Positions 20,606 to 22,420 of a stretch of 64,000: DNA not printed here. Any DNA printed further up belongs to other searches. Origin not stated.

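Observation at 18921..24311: KpsC/KpsS-like capsule protein with MsbA-like ABC exporter adjacent to CMP-nonulosonate synthesis; a candidate nonulosonate/Kdo-type transferase and ABC-dependent export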

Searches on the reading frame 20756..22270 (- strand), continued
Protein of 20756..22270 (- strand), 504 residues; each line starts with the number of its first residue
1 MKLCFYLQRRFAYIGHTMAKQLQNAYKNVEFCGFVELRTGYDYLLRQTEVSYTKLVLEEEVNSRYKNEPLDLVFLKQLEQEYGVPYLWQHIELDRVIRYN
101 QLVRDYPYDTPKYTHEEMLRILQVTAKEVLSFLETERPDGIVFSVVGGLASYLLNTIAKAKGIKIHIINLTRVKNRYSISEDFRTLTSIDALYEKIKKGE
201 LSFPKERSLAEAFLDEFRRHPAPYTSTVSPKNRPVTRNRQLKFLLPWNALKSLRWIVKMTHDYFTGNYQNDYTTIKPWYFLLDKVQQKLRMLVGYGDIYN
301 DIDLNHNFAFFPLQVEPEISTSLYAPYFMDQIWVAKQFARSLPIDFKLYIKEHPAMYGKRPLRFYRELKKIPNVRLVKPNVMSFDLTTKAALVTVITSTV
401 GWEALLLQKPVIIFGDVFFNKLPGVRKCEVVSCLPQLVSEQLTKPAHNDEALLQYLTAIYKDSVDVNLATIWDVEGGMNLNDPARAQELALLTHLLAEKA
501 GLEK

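Call 97: search_dna_similar(query=P0001, collection=phages, mode=protein, max_evalue=0.001, max_rows=15)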
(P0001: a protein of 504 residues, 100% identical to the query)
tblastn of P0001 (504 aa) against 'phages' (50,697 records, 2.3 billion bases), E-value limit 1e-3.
Records with a match: 1; places in all: 1; records where one place covers at least 80% of the query: 0.
Best place of each record, by identity: <60% 1.
By first word of the organism name: uncultured 1.
By host as written in the record: - 1.
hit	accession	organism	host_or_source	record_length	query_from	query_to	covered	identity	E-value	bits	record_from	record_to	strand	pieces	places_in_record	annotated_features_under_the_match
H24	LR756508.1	uncultured phage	metagenomic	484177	308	421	23%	27.0%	1e-3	48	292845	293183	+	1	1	record has no annotation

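Call 98: get_annotated_region(hit=H12, flank=9000)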
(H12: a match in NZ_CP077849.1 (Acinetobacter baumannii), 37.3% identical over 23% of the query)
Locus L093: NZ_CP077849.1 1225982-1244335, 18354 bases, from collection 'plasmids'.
description: Acinetobacter baumannii strain DETAB-P16 plasmid pDETAB15, complete sequence
organism: Acinetobacter baumannii (NCBI taxid 470)
taxonomy: Bacteria; Pseudomonadota; Gammaproteobacteria; Moraxellales; Moraxellaceae; Acinetobacter; Acinetobacter baumannii
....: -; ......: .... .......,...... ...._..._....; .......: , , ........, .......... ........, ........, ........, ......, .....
typing (MOB-suite, as given by PLSDB): mobilizable; replicon rep_cluster_1254; relaxase MOBP
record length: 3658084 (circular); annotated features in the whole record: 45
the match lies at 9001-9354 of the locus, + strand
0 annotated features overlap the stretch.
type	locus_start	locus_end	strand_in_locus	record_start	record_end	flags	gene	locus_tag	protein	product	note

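Call 99: get_annotated_region(hit=H7, flank=8000)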
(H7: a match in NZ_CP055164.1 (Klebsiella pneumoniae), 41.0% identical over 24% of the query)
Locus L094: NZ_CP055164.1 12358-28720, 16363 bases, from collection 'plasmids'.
description: Klebsiella pneumoniae strain STEFF_9 plasmid unnamed2, complete sequence
organism: Klebsiella pneumoniae (NCBI taxid 573)
taxonomy: Bacteria; Pseudomonadota; Gammaproteobacteria; Enterobacterales; Enterobacteriaceae; Klebsiella; Klebsiella pneumoniae
host: -; source: Shatin WWTPs_9 WWTPs effluent; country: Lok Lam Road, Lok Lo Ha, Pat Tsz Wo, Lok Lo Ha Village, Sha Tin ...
typing (MOB-suite, as given by PLSDB): non-mobilizable
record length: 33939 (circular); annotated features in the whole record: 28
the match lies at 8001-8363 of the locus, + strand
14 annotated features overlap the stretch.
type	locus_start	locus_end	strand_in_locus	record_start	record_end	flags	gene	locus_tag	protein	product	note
CDS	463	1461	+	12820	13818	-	pseB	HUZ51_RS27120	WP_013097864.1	UDP-N-acetylglucosamine 4,6-dehydratase (inverting)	-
CDS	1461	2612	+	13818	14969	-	pseC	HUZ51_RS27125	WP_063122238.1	UDP-4-amino-4, 6-dideoxy-N-acetyl-beta-L-altrosamine transaminase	-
CDS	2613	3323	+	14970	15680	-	pseF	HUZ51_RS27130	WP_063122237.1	pseudaminic acid cytidylyltransferase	-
CDS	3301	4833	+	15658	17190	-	pseG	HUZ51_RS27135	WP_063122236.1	UDP-2,4-diacetamido-2,4, 6-trideoxy-beta-L-altropyranose hydrolase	-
CDS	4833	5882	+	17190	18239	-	pseI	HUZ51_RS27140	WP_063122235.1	pseudaminic acid synthase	-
CDS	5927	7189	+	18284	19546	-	-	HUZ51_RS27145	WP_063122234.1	hypothetical protein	-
CDS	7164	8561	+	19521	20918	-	-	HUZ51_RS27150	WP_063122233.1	hypothetical protein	-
CDS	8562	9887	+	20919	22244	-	-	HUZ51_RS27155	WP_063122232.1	DUF6418 domain-containing protein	-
CDS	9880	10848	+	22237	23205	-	-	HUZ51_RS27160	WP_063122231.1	glycosyltransferase family 2 protein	-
CDS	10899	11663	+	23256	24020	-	-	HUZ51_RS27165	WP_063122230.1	DUF4422 domain-containing protein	-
CDS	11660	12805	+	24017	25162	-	glf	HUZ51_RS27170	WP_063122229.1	UDP-galactopyranose mutase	GO:0009273 - peptidoglycan-based cell wall biogenesis [Evidence IEA]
CDS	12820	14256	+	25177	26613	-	-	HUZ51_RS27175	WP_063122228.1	undecaprenyl-phosphate galactose phosphotransferase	-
CDS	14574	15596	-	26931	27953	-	-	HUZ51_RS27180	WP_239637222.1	IS110 family transposase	-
CDS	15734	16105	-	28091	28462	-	-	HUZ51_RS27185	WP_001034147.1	LysR family transcriptional regulator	-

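Call 102: search_protein_families(library=ncbifam, proteins=[L093:53-1327:+, L093:1353-2372:+, L093:2374-3534:+, L093:3537-4229:+, L093:4233-5330:+, L093:5324-5839:+, L093:5841-6890:+, L093:6890-8122:+, L093:8125-9567:+, L093:9901-10881:+], max_evalue=1e-10)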
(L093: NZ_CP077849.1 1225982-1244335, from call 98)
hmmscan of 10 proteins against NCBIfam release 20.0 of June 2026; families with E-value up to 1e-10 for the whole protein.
L093:53-1327:+ (424 aa): 6 families
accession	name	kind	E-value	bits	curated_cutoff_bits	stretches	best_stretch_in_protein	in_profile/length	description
NF011729.0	PRK15182.1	equivalog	8e-204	677.2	592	1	3-424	4-425/425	Vi polysaccharide biosynthesis UDP-N-acetylglucosamine C-6 dehydrogenase TviB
TIGR03026.1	NDP-sugDHase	subfamily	3e-120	401.8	189.8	1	7-411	2-411/413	nucleotide sugar dehydrogenase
NF040825.1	UDPMaNacDH_Arch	equivalog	4.1e-71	240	750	1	7-417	2-403/418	UDP-N-acetyl-D-mannosamine dehydrogenase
NF008286.0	PRK11064.1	equivalog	1.6e-60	204.9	459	1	7-399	5-408/420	UDP-N-acetyl-D-mannosamine dehydrogenase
NF041297.1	UDPGDh_AglM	equivalog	5.9e-43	147.4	670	1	7-401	2-405/429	UDP-glucose 6-dehydrogenase AglM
NF047673.2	TeichurnBiosyTuaD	equivalog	3e-30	105.7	700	1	7-404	3-404/439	UDP-glucose 6-dehydrogenase TuaD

L093:1353-2372:+ (339 aa): 8 families
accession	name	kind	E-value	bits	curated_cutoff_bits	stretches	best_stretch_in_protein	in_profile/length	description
TIGR03589.1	PseB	equivalog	6.5e-167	554.4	407.75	1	8-328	1-323/324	UDP-N-acetylglucosamine 4,6-dehydratase (inverting)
TIGR04130.1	FnlA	equivalog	3.6e-74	249.7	730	1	8-329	1-325/337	UDP-N-acetylglucosamine 4,6-dehydratase/5-epimerase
TIGR04180.1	EDH_00030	hypoth_equivalog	5.4e-17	61.8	475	1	14-153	1-155/297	NAD-dependent 4,6-dehydratase LegB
TIGR01179.1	galE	equivalog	9.5e-16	57.5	262.3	1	14-180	2-180/332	UDP-glucose 4-epimerase GalE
TIGR01181.1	dTDP_gluc_dehyt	equivalog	1.8e-14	53.6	365.1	1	14-143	2-135/321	dTDP-glucose 4,6-dehydratase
TIGR02622.1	CDP_4_6_dhtase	equivalog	6e-12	45.4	278.45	1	10-136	3-132/352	CDP-glucose 4,6-dehydratase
TIGR02197.1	heptose_epim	equivalog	1.1e-11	44.5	274.6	1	14-180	1-174/316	ADP-glyceromanno-heptose 6-epimerase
NF041293.1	G6PDh_Azf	equivalog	2e-11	43.8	400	0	13-136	4-118/252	NAD-dependent glucose-6-phosphate dehydrogenase Azf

L093:2374-3534:+ (386 aa): 7 families
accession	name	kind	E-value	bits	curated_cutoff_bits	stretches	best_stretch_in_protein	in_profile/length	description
TIGR03588.1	PseC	equivalog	4.4e-171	568.9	423.5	1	2-385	1-380/380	UDP-4-amino-4,6-dideoxy-N-acetyl-beta-L-altrosamine transaminase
NF008658.2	PRK11658.1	equivalog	2.2e-84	283.3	631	1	2-385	4-377/379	UDP-4-amino-4-deoxy-L-arabinose aminotransferase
TIGR04181.1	NHT_00031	hypoth_equivalog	2.3e-74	250.4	420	1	9-364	7-357/359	LegC family aminotransferase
NF008687.0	PRK11706.1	equivalog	4.7e-61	206.6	375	1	3-384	2-373/375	dTDP-4-amino-4,6-dideoxygalactose transaminase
TIGR02379.1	ECA_wecE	subfamily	1e-49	169.3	434.85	1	3-384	2-374/376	dTDP-4-amino-4,6-dideoxy-D-glucose transaminase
NF011936.0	PRK15407.1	equivalog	1.9e-45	155.3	423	2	3-217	37-251/440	lipopolysaccharide biosynthesis protein RfbH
TIGR04427.1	PLP_DesI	equivalog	2.4e-45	155.3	650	1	19-380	39-378/390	dTDP-4-dehydro-6-deoxyglucose aminotransferase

L093:3537-4229:+ (230 aa): 6 families
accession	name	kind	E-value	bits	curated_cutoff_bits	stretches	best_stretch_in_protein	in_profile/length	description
TIGR03584.1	PseF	equivalog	1.7e-102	341.8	205.7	1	3-223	1-219/222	pseudaminic acid cytidylyltransferase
NF003952.0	PRK05450.1-5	subfamily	9.8e-19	67.5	193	1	3-144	4-133/250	3-deoxy-manno-octulosonate cytidylyltransferase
NF009905.0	PRK13368.1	subfamily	2e-17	63.3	255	1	3-99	4-100/243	3-deoxy-manno-octulosonate cytidylyltransferase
NF003950.0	PRK05450.1-3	subfamily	3.5e-17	62.6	234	1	3-157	4-147/248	3-deoxy-manno-octulosonate cytidylyltransferase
TIGR00466.1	kdsB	equivalog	9.6e-12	44.8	155.2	1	4-75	5-75/241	3-deoxy-manno-octulosonate cytidylyltransferase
NF003948.0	PRK05450.1-1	equivalog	8.6e-11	41.5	281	0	3-133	7-129/248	3-deoxy-manno-octulosonate cytidylyltransferase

L093:4233-5330:+ (365 aa): 2 families
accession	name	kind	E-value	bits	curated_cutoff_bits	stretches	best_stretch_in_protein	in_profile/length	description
TIGR03590.1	PseG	equivalog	9.2e-88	294.5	153.55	1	1-304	1-280/280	UDP-2,4-diacetamido-2,4,6-trideoxy-beta-L-altropyranose hydrolase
TIGR01133.1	murG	equivalog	2.9e-12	46.3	250.25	1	189-346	180-342/353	undecaprenyldiphospho-muramoylpentapeptide beta-N-acetylglucosaminyltransferase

L093:5324-5839:+ (171 aa): 1 family
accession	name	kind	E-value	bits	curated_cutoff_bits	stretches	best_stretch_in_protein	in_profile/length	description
TIGR03585.1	PseH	equivalog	7.3e-38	130.1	93.1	1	9-160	3-155/156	UDP-4-amino-4,6-dideoxy-N-acetyl-beta-L-altrosamine N-acetyltransferase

L093:5841-6890:+ (349 aa): 2 families
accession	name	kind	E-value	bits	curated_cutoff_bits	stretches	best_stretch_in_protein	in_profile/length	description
TIGR03586.1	PseI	equivalog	5.7e-155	515.5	340.25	1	17-343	1-327/327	pseudaminic acid synthase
TIGR03569.1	NeuB_NnaB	equivalog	3.1e-94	315.7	399.65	1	19-340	2-326/329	N-acetylneuraminate synthase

L093:6890-8122:+ (410 aa): 0 families

L093:8125-9567:+ (480 aa): 0 families

L093:9901-10881:+ (326 aa): 0 families

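Call 103: search_protein_families(library=pfam, proteins=[L093:8125-9567:+, L094:7164-8561:+, L093:6890-8122:+, L093:9901-10881:+, L094:5927-7189:+], max_evalue=0.01)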
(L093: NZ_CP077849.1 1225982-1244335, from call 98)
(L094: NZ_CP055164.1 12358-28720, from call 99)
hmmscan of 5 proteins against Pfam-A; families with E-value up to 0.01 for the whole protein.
L093:8125-9567:+ (480 aa): 1 family
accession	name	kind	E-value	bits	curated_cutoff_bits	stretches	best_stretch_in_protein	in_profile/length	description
PF05159.20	Capsule_synth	-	3.4e-14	53.5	20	1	243-405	99-267/310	Capsule polysaccharide biosynthesis protein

L094:7164-8561:+ (465 aa): 1 family
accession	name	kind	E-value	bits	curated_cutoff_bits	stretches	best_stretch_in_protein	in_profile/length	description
PF05159.20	Capsule_synth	-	1.3e-09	38.4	20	1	308-393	179-269/310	Capsule polysaccharide biosynthesis protein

L093:6890-8122:+ (410 aa): 1 family
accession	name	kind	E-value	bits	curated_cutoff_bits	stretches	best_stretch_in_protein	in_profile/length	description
PF01943.22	Polysacc_synt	-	5.5e-05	23.2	28.2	1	17-273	13-270/274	Polysaccharide biosynthesis protein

L093:9901-10881:+ (326 aa): 1 family
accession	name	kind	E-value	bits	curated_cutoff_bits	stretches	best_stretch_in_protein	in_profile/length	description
PF14897.12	EpsG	-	1.2e-14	54.7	30.1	1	27-309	2-307/326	EpsG family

L094:5927-7189:+ (420 aa): 0 families

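Call 108: get_annotated_region(hit=H14, flank=8000)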
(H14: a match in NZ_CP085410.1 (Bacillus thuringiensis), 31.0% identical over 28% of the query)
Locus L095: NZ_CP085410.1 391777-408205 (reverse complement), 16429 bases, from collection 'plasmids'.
description: Bacillus thuringiensis strain KF1 plasmid unnamed1, complete sequence
organism: Bacillus thuringiensis (NCBI taxid 1428)
taxonomy: Bacteria; Bacillota; Bacilli; Bacillales; Bacillaceae; Bacillus; Bacillus thuringiensis
host: -; source: single cell,soil; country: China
typing (MOB-suite, as given by PLSDB): non-mobilizable; replicon rep_cluster_164,rep_cluster_1698,rep_cluster_1751
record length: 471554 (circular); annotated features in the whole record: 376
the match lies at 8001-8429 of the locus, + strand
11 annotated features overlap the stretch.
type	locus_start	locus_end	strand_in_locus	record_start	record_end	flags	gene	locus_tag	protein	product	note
CDS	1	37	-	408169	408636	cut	-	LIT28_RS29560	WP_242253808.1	hypothetical protein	-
CDS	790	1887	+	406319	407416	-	-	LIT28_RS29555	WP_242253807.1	S-layer homology domain-containing protein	-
CDS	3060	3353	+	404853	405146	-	-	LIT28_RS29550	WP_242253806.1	metalloregulator ArsR/SmtB family transcription factor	GO:0006355 - regulation of DNA-templated transcription [Evidence IEA]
CDS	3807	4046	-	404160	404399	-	-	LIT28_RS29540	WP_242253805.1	hypothetical protein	-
CDS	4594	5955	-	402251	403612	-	-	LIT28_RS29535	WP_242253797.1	YncE family protein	-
CDS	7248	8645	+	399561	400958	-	-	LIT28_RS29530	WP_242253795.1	CDP-glycerol glycerophosphotransferase family protein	-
CDS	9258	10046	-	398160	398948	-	-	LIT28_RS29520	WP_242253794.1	SDR family oxidoreductase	-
CDS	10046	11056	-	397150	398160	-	-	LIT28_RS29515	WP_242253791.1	N-acetylneuraminate synthase family protein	GO:0016051 - carbohydrate biosynthetic process [Evidence IEA]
CDS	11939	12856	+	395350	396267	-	-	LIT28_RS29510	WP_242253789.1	aldo/keto reductase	-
CDS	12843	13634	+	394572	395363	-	-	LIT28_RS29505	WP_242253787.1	SDR family oxidoreductase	-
CDS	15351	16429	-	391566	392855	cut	-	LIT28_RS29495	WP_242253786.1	glycosyltransferase family 2 protein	-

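Call 109: get_annotated_region(hit=H1, flank=8000)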
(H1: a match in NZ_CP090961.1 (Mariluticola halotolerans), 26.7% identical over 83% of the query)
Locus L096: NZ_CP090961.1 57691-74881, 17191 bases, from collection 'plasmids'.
description: Mariluticola halotolerans strain LMO-2 plasmid unnamed, complete sequence
organism: Mariluticola halotolerans (NCBI taxid 2909283)
taxonomy: Bacteria; Pseudomonadota; Alphaproteobacteria; Hyphomicrobiales; Devosiaceae; Mariluticola; Mariluticola halotolerans
host: -; source: sea sediment; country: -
typing (MOB-suite, as given by PLSDB): non-mobilizable
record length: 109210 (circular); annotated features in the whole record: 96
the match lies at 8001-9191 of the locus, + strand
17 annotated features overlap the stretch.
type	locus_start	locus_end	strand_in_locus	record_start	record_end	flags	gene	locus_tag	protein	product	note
CDS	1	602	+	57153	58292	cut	pseC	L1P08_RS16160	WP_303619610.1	UDP-4-amino-4, 6-dideoxy-N-acetyl-beta-L-altrosamine transaminase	-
CDS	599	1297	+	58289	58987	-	pseF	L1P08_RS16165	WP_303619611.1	pseudaminic acid cytidylyltransferase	-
CDS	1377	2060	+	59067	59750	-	-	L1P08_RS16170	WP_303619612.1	PIG-L deacetylase family protein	-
CDS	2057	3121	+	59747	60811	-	pseG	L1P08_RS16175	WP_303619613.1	UDP-2,4-diacetamido-2,4, 6-trideoxy-beta-L-altropyranose hydrolase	-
CDS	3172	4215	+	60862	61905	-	-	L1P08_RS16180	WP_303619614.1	N-acetylneuraminate synthase family protein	GO:0016051 - carbohydrate biosynthetic process [Evidence IEA]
CDS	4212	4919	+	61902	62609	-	-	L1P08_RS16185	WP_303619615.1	hypothetical protein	-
CDS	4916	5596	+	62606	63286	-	-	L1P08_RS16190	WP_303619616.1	WbqC family protein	-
CDS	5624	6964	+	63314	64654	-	-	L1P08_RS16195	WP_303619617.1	NAD(P)-binding protein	-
CDS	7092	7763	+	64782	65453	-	-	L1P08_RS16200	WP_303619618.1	methyltransferase domain-containing protein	-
CDS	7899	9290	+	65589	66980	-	-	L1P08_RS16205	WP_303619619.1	hypothetical protein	-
CDS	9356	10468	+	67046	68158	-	-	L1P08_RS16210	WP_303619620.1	glycosyltransferase family 4 protein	-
CDS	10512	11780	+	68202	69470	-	-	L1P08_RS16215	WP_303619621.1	hypothetical protein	-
CDS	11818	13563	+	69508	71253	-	asnB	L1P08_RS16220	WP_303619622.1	asparagine synthase (glutamine-hydrolyzing)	GO:0006529 - asparagine biosynthetic process [Evidence IEA]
CDS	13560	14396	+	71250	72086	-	-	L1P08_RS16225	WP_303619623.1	DUF2334 domain-containing protein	-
CDS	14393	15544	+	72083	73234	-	-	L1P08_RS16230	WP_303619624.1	glycosyltransferase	-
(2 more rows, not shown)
